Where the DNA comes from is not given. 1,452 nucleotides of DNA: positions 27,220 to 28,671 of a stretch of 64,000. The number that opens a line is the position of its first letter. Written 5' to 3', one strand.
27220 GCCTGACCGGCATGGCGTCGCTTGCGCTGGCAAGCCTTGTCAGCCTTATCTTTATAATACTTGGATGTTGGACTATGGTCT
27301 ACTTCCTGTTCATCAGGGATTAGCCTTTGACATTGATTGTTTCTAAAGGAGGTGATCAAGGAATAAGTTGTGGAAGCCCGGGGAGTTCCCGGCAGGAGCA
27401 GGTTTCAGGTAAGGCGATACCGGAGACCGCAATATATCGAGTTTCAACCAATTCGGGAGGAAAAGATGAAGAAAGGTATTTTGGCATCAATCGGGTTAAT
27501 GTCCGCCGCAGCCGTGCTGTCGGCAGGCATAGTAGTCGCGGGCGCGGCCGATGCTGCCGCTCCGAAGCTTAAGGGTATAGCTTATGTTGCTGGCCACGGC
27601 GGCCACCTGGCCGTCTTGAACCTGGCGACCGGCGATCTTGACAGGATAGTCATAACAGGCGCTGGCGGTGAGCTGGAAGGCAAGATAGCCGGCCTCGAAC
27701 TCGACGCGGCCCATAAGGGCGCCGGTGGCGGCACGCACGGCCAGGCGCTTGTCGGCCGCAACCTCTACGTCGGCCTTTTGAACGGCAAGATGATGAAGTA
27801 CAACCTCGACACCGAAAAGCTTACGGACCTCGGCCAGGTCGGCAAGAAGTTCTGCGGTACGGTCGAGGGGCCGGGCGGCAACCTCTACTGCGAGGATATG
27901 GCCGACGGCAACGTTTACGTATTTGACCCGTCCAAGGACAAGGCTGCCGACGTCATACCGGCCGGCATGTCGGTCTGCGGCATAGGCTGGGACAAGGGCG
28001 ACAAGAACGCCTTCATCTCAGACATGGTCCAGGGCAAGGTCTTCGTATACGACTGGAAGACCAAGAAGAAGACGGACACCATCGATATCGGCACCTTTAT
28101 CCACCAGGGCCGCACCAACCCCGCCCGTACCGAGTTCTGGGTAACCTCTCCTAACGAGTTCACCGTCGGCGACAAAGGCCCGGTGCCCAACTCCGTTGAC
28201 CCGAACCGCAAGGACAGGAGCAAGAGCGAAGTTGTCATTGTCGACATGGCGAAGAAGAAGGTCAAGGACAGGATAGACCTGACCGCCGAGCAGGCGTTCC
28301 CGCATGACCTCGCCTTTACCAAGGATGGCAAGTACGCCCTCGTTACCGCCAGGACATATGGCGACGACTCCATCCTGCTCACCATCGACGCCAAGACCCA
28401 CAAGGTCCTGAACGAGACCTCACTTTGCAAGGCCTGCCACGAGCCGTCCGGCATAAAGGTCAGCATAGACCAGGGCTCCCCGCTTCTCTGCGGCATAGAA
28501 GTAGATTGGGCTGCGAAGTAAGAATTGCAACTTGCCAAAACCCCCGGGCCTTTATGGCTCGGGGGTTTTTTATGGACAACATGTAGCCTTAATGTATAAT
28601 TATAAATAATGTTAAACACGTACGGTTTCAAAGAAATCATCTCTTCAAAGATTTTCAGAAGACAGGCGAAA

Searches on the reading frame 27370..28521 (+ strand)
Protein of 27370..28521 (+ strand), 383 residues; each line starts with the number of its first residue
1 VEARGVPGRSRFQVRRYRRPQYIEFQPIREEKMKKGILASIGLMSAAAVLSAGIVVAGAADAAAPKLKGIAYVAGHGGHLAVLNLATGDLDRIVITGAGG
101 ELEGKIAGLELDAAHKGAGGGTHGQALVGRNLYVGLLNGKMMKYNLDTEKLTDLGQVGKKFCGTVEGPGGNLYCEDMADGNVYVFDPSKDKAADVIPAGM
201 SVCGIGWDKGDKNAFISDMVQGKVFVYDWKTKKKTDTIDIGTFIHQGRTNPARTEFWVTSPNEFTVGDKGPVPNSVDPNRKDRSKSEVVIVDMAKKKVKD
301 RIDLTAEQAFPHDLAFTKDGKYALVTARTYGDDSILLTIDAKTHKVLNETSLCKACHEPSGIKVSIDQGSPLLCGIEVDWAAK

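Call 86: search_protein_families(library=pfam, proteins=[window:27370-28521:+], max_evalue=0.00001)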
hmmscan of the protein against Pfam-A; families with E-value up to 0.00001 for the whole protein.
window:27370-28521:+ (383 aa): 0 families

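Call 88: search_protein_families(library=pfam, proteins=[window:27370-28521:+], max_evalue=0.01)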
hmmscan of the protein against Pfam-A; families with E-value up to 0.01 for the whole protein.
window:27370-28521:+ (383 aa): 2 families
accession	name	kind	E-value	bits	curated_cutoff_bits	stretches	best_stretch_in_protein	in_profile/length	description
PF01731.26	Arylesterase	-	0.0097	16.5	21.3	0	178-230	34-84/86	Arylesterase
PF02239.22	Cytochrom_D1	-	0.0097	14.9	25.5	0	204-362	229-362/368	Cytochrome D1 heme domain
